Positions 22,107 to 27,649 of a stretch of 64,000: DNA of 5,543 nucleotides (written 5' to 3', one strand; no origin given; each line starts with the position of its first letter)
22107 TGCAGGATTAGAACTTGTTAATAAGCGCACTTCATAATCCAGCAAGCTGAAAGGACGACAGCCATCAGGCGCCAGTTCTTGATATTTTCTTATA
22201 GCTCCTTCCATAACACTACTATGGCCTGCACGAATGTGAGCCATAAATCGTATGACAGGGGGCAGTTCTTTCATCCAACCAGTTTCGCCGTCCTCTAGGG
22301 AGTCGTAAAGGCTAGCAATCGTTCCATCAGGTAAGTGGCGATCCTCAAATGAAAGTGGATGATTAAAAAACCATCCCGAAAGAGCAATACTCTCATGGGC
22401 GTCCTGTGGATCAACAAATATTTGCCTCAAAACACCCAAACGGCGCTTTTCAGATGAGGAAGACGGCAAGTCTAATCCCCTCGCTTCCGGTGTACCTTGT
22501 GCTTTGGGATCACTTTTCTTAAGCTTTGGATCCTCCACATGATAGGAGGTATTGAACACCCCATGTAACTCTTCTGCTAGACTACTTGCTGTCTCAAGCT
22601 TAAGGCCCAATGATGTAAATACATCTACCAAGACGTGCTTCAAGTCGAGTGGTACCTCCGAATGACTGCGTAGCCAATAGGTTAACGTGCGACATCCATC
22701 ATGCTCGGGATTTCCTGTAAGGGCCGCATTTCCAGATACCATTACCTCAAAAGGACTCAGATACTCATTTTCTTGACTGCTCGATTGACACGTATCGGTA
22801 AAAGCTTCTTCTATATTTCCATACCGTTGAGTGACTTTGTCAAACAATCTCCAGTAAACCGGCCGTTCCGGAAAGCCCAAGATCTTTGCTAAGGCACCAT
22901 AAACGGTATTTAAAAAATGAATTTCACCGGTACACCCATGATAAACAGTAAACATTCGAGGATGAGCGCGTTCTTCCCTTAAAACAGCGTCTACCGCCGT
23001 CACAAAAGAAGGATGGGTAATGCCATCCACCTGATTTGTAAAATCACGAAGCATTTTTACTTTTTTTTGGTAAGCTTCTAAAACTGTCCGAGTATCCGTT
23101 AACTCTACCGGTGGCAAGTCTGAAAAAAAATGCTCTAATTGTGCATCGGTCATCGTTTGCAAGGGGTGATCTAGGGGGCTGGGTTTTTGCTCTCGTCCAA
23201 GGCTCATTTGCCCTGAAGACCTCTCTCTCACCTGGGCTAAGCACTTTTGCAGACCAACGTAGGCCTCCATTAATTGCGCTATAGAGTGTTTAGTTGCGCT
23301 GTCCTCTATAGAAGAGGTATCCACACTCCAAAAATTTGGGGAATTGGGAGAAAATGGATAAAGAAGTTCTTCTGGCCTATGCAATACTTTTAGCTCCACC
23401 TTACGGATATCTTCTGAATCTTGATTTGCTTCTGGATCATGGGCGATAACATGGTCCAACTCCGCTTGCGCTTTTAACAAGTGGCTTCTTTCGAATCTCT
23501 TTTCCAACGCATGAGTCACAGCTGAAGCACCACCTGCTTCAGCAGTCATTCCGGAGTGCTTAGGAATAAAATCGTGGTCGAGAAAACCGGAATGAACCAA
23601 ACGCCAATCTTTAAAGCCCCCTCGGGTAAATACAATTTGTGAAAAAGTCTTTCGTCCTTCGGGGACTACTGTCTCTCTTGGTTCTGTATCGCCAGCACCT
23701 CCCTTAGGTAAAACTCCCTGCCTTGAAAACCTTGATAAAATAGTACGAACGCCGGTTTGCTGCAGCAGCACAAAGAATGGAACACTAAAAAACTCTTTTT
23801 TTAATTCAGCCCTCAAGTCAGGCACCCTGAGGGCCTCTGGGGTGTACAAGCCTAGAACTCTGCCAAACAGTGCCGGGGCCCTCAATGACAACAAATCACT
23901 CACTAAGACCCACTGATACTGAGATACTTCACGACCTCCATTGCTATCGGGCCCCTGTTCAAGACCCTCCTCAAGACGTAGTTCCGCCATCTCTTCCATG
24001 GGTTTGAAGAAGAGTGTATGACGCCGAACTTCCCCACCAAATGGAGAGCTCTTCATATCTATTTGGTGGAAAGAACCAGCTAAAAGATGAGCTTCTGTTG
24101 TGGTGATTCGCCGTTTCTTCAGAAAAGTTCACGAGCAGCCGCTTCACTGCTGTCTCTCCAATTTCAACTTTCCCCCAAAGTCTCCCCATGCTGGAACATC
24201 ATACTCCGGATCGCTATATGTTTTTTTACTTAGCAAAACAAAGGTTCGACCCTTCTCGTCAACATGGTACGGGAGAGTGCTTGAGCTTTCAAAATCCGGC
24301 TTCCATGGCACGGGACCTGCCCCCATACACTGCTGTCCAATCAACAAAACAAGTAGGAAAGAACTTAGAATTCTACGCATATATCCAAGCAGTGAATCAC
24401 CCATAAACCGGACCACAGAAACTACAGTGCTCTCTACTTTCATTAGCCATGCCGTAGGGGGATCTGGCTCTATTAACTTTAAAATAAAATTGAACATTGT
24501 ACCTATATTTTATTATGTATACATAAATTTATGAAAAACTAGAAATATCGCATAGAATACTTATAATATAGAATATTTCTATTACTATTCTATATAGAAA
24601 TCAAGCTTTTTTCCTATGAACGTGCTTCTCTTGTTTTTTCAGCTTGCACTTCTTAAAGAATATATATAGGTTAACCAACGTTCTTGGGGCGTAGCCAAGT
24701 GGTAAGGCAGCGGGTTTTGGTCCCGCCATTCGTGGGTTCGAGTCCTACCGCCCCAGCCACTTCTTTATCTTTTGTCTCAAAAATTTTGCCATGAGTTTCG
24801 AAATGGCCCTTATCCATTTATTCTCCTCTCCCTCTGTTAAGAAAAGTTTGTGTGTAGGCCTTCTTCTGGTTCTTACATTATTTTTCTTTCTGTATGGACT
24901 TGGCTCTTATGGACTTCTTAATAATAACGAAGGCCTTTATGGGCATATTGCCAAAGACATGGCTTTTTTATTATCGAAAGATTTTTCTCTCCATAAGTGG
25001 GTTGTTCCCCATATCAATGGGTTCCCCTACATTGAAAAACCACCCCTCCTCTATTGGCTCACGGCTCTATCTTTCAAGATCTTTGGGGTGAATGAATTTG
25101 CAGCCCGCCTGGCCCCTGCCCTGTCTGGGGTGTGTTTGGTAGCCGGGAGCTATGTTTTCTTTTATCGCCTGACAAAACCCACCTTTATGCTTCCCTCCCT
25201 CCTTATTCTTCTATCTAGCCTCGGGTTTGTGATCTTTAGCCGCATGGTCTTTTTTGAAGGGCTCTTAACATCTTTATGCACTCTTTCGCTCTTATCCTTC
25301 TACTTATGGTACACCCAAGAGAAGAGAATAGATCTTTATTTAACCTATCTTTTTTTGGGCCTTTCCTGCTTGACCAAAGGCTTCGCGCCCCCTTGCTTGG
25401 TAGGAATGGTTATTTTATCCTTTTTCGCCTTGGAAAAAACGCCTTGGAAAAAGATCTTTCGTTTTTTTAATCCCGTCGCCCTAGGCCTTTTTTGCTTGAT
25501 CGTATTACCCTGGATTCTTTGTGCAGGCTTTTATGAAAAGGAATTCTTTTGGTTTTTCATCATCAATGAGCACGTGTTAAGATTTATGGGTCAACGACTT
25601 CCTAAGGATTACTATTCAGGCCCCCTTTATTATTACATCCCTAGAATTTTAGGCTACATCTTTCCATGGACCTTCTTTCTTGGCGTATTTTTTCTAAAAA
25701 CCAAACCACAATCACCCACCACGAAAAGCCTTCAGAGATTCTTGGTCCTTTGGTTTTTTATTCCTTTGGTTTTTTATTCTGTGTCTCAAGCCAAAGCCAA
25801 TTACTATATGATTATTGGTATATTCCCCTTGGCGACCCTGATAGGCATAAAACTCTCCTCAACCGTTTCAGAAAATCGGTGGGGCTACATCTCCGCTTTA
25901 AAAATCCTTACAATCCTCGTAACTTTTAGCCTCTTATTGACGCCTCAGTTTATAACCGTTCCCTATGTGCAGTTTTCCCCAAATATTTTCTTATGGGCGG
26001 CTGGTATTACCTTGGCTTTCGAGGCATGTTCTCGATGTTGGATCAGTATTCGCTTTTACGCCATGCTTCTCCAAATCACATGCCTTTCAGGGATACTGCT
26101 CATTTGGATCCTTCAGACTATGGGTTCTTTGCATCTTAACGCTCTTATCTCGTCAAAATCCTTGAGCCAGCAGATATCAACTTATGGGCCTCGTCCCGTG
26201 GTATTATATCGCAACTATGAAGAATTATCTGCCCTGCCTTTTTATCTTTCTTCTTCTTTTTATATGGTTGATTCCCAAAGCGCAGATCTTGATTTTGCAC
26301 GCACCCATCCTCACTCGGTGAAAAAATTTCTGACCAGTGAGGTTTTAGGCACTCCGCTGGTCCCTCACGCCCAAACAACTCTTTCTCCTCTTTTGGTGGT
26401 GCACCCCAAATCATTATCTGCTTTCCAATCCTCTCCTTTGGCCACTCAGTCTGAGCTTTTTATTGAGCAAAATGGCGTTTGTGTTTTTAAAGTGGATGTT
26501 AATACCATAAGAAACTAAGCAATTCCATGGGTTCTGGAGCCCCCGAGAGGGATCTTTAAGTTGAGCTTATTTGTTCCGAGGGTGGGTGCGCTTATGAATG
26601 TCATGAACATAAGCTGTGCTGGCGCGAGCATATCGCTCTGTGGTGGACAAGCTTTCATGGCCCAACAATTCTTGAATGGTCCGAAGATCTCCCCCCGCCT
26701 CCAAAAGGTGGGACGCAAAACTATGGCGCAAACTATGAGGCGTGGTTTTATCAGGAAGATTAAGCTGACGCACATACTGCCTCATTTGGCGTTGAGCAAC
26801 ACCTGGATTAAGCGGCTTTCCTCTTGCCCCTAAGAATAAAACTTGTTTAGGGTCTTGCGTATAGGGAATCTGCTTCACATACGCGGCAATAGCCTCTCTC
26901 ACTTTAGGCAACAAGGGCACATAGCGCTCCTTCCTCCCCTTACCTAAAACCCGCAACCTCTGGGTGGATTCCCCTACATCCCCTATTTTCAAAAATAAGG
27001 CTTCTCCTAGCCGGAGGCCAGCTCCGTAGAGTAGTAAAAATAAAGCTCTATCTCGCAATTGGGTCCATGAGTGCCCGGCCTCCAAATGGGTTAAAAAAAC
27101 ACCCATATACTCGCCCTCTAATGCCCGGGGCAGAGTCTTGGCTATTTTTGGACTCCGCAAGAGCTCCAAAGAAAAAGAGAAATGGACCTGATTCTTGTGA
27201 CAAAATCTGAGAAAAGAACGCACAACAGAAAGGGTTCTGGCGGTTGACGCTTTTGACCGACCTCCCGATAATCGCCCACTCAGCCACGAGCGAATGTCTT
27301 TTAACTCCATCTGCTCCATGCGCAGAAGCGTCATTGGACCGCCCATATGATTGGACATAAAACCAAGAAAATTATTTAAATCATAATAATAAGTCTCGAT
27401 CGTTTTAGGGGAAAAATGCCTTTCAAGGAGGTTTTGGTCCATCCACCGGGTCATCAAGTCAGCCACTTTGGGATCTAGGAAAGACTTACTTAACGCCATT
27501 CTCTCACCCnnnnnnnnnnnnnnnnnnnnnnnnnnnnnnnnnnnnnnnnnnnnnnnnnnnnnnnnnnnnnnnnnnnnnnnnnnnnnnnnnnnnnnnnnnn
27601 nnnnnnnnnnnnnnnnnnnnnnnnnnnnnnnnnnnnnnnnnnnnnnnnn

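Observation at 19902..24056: A 1384-aa orphan giant protein abutting tRNA-Gln across an AT-rich palindromic spacer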

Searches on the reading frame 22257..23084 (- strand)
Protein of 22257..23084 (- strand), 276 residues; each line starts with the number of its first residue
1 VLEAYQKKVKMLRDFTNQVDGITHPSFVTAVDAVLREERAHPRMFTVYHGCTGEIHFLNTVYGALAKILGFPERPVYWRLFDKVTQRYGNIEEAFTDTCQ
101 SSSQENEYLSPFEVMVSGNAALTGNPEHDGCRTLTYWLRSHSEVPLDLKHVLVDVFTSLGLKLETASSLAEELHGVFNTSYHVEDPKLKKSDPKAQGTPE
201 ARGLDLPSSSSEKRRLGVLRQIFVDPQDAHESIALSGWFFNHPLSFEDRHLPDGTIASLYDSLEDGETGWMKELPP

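Call 51: search_solved_structures(query=A3, max_evalue=10, show_alignments=2)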
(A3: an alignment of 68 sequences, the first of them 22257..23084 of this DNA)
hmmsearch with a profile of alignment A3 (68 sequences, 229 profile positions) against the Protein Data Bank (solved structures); distinct sequences matched with E-value up to 10: 1.
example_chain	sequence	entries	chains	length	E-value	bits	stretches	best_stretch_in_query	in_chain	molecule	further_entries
7bqb_A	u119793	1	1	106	0.83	12.5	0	143-173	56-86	NF6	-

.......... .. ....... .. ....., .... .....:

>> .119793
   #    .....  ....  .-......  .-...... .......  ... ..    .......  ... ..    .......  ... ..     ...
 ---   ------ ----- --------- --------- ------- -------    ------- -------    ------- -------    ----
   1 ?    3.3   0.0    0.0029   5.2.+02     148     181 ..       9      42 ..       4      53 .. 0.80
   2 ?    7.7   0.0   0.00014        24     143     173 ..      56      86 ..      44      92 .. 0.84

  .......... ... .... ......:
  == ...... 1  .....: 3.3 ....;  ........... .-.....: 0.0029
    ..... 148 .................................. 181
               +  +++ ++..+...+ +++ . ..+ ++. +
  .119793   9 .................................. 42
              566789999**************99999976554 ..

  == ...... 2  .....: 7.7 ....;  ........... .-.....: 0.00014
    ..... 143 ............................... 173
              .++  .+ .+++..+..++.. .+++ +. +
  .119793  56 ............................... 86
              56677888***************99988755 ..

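Call 55: predict_structure(alignment_id=A3)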
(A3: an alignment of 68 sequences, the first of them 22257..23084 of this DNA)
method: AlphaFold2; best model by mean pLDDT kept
length: 276 residues; sequences in the alignment: 68
mean_pLDDT: 78.9   pTM: 0.74
mean pLDDT of the five models: 78.9, 76.7, 75.7, 75.2, 74.9
residues with pLDDT >= 90: 100; 70-90: 97; 50-70: 68; < 50: 11
segments of 3 or more residues with pLDDT < 50: 201-203, 274-276
pLDDT, mean of each block of 10 residues (from residue 1): 74 62 84 95 94 93 92 73 71 80 67 82 80 88 89 93 98 97 83 57 50 88 91 77 64 75 54 47
secondary structure, 60 per line:
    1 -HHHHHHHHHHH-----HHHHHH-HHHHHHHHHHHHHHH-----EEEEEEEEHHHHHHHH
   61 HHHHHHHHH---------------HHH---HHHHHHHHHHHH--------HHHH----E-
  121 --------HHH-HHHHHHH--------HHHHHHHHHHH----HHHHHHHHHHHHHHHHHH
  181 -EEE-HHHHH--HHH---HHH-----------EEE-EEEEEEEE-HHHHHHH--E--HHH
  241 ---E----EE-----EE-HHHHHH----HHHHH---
elements in order: H2-12 H18-23 H25-39 E45-52 H53-69 H91-102 H111-114 H133-139 H148-158 H163-180 E182-184 H186-190 E213-215 E217-224 H226-232 H259-264 H269-273

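Call 58: fold_search(model_id=the predicted structure, library=pdb)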
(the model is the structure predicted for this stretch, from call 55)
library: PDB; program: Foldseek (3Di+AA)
matches with E <= 10: 8; with E <= 0.001: 0
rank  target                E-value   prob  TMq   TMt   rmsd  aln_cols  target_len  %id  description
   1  5fzo_B                3.1e+00  0.07  0.09  0.08  10.8        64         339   17  Crystal structure of the catalytic domain of human JmjD1C (released 2016-03-30)
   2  9evt_U                6.8e+00  0.20  0.13  0.27   2.1        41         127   17  Structure of the small subunit of the flowering plant mitoribosome with the maturation factor RsgA (released 2026-03-18)
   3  5fzo_A                6.8e+00  0.04  0.09  0.08  10.8        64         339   17  Crystal structure of the catalytic domain of human JmjD1C (released 2016-03-30)
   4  6rxb_B                6.8e+00  0.01  0.11  0.15  20.5       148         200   16  Crystal structure of TetR-Q116A from Acinetobacter baumannii AYE in complex with minocycline (released 2020-07-15)
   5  9hqv_Bp               8.2e+00  0.02  0.13  0.16  21.7       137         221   12  Cryo-EM structure of the small subunit of the mitochondrial ribosome from Toxoplasma gondii (released 2025-06-11)
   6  5r7x_B                9.8e+00  0.05  0.10  0.08  10.8        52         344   13  PanDDA analysis group deposition of ground-state model of Human JMJD1B (released 2020-04-22)
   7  6rbj_A                9.8e+00  0.04  0.08  0.07   9.6        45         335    9  Crystal structure of KDM3B in complex with 5-(1H-tetrazol-5-yl)quinolin-8-ol (released 2020-05-13)
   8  6rxb_A                9.8e+00  0.01  0.11  0.16  20.4       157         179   14  Crystal structure of TetR-Q116A from Acinetobacter baumannii AYE in complex with minocycline (released 2020-07-15)

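Call 70: fold_search(model_id=the predicted structure, library=viral)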
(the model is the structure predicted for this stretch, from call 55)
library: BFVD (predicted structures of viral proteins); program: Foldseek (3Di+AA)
matches with E <= 10: 85; with E <= 0.001: 0
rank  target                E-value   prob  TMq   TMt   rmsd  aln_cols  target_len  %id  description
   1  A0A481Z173            2.1e-03  1.00  0.45  0.29   8.6       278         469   16  Uncharacterized protein [Mimivirus LCMiAC02]
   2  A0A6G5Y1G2            5.8e-01  0.03  0.09  0.11  24.7       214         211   15  (no name in the UniProt tables at hand)
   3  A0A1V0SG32            7.4e-01  0.35  0.38  0.35   6.3       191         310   12  Uncharacterized protein [Hokovirus HKV1]
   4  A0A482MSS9            1.5e+00  0.05  0.11  0.16  18.8       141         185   18  Uncharacterized protein [Escherichia phage PTXU04]
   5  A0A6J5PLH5            1.8e+00  0.02  0.09  0.08  31.5       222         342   13  Scaffolding protein [uncultured Caudovirales phage]
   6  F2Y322                2.0e+00  0.18  0.14  0.36  11.4        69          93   17  (no name in the UniProt tables at hand)
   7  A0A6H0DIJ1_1          2.0e+00  0.05  0.12  0.04  15.9       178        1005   11  RNA-dependent RNA polymerase [Averyanov virus]
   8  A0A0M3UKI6            2.3e+00  0.11  0.12  0.32  15.2        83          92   16  Uncharacterized protein [Mycobacterium phage Mufasa]
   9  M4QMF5                2.6e+00  0.06  0.10  0.21  16.2        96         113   14  Uncharacterized protein [Tetraselmis viridis virus S1]
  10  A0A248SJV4            2.6e+00  0.02  0.12  0.11  12.9       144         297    9  (no name in the UniProt tables at hand)
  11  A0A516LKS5            2.8e+00  0.11  0.16  0.44  12.1        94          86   16  (no name in the UniProt tables at hand)
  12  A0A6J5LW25            3.1e+00  0.16  0.13  0.15   6.7        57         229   18  Uncharacterized protein [uncultured Caudovirales phage]
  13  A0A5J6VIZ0            3.1e+00  0.08  0.12  0.26  14.9        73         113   18  Uncharacterized protein [Megaviridae environmental sample]
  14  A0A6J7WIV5            3.1e+00  0.01  0.10  0.16  22.9       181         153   16  Uncharacterized protein [uncultured Caudovirales phage]
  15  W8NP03                3.3e+00  0.44  0.12  0.18   4.0        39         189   20  Uncharacterized protein [Microbacterium phage vB_MoxS-ISF9]
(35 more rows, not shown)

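Call 84: find_homologous_proteins(query=A3, max_evalue=0.00001)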
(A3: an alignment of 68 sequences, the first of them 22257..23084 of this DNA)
Query A3 (68 sequences): 6281 candidates shared short words with the query, none scored E <= 0.00001.

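Call 96: search_protein_families(library=pfam, alignment_id=A3, max_evalue=5)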
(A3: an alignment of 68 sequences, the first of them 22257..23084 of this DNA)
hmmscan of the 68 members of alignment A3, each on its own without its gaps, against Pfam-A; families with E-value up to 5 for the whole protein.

A. member 1, window:22257-23084:- (276 aa): 0 families

B. families by the number of members that match (of 68 scanned): 37 families (the first 25 are shown)
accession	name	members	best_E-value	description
PF04831.18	POPDC1-3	2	0.022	POPDC1-3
PF11173.13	DUF2960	2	0.09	Protein of unknown function (DUF2960)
PF01329.24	Pterin_4a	2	0.13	Pterin 4 alpha carbinolamine dehydratase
PF12363.14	Phage_TAC_12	1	0.0037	Phage tail assembly chaperone protein, TAC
PF25148.1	DUF7824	1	0.0078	Domain of unknown function (DUF7824)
PF18650.6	IMPa_N_2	1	0.0088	Immunomodulating metalloprotease N-terminal domain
PF14363.11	AAA_assoc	1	0.034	Domain associated at C-terminal with AAA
PF05673.19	DUF815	1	0.034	Protein of unknown function (DUF815)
PF22928.2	INTS1_R4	1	0.046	Integrator complex subunit 1, R4 domain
PF11073.13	NSs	1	0.055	Rift valley fever virus non structural protein (NSs) like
PF22342.1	T3SS_CopN_3rd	1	0.056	T3SS, Low calcium response E, third helical domain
PF00550.31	PP-binding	1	0.059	Phosphopantetheine attachment site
PF18719.7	ArlS_N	1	0.067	ArlS sensor domain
PF17407.7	Nrap_D6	1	0.076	Nrap protein domain 6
PF24697.1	DUF7661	1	0.088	Domain of unknown function (DUF7661)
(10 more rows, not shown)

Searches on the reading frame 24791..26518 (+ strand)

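Call 6: search_protein_families(library=pfam, proteins=[window:24791-26518:+], max_evalue=0.01)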
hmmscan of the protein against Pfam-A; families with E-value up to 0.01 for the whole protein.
window:24791-26518:+ (575 aa): 2 families
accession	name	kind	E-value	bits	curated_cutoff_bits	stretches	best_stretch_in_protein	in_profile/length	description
PF13231.12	PMT_2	-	4.3e-15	56.7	26.1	1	83-241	2-157/160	Dolichyl-phosphate-mannose-protein mannosyltransferase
PF02366.24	PMT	-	1.3e-14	54.8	22.7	1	25-249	3-238/245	Dolichyl-phosphate-mannose-protein mannosyltransferase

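Call 26: search_protein_families(library=ncbifam, proteins=[window:24791-26518:+], max_evalue=0.001)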
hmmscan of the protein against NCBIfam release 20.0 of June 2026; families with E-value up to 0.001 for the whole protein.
window:24791-26518:+ (575 aa): 2 families
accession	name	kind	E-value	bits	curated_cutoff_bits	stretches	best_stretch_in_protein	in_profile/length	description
NF009784.2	PRK13279.1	equivalog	4e-44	151.1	567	1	23-487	8-456/539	lipid IV(A) 4-amino-4-deoxy-L-arabinosyltransferase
TIGR03663.1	TIGR03663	subfamily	1.2e-18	67.3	126.25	1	85-393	53-374/435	flippase activity-associated protein Agl23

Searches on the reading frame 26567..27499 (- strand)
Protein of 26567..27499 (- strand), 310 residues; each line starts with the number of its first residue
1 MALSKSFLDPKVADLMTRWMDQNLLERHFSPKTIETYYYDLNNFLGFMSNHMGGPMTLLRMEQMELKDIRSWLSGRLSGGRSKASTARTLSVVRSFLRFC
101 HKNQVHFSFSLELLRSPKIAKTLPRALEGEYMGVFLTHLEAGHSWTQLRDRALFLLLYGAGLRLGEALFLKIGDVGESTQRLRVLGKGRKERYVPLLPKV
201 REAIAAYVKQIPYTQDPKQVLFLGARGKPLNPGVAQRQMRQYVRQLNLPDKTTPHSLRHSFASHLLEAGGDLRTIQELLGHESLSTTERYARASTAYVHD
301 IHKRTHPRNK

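Call 6: search_protein_families(library=pfam, proteins=[window:26567-27499:-], max_evalue=0.01)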
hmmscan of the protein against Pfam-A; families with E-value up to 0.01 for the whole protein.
window:26567-27499:- (310 aa): 3 families
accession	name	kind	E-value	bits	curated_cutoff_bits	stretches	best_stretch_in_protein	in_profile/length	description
PF00589.27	Phage_integrase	-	1.2e-39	136.3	27.1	1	144-294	18-169/172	Phage integrase family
PF02899.23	Phage_int_SAM_1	-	3.3e-13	50.2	22.3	1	19-100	4-79/83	Phage integrase, N-terminal SAM-like domain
PF13495.12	Phage_int_SAM_4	-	8.3e-06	26.6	27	1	21-96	6-74/85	Phage integrase, N-terminal SAM-like domain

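Call 26: search_protein_families(library=ncbifam, proteins=[window:26567-27499:-], max_evalue=0.001)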
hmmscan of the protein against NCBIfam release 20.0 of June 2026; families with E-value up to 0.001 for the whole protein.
window:26567-27499:- (310 aa): 12 families
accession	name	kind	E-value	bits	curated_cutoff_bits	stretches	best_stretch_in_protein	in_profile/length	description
TIGR02224.1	recomb_XerC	equivalog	8.3e-85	284.7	335.15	1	18-309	2-293/295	tyrosine recombinase XerC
TIGR02225.1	recomb_XerD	equivalog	4.2e-65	219.9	329.6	1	18-309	2-290/290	site-specific tyrosine recombinase XerD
NF001399.0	PRK00283.1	subfamily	1.2e-64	218.4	279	1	14-309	7-299/300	tyrosine recombinase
NF040815.2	recomb_XerA_Arch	equivalog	2.5e-51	174.8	220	1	27-296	10-257/263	site-specific tyrosine recombinase/integron integrase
NF002331.0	PRK01287.1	subfamily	7.2e-36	123.9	371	1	13-309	27-328/365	site-specific tyrosine recombinase XerC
TIGR02249.1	integrase_gron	subfamily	3.7e-33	115.2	265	2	230-292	237-299/315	integron integrase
NF003462.0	PRK05084.1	equivalog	5.7e-21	74.6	267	1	140-295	187-346/360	tyrosine recombinase XerS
NF011946.0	PRK15417.1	equivalog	2.6e-17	63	435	1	235-292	257-314/337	integron integrase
NF007371.0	PRK09871.1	subfamily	9.9e-15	54.6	222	1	144-305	22-186/198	tyrosine-type DNA invertase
NF007370.0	PRK09870.1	subfamily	4.2e-11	42.8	221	1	147-309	31-195/200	tyrosine-type DNA invertase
NF002685.0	PRK02436.1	equivalog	5.1e-11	42.9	178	1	17-292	2-245/245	site-specific tyrosine recombinase XerD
NF040693.1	recomb_GmtY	equivalog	2.8e-10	40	340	1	221-299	353-438/441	gamma-mobile-trio recombinase GmtY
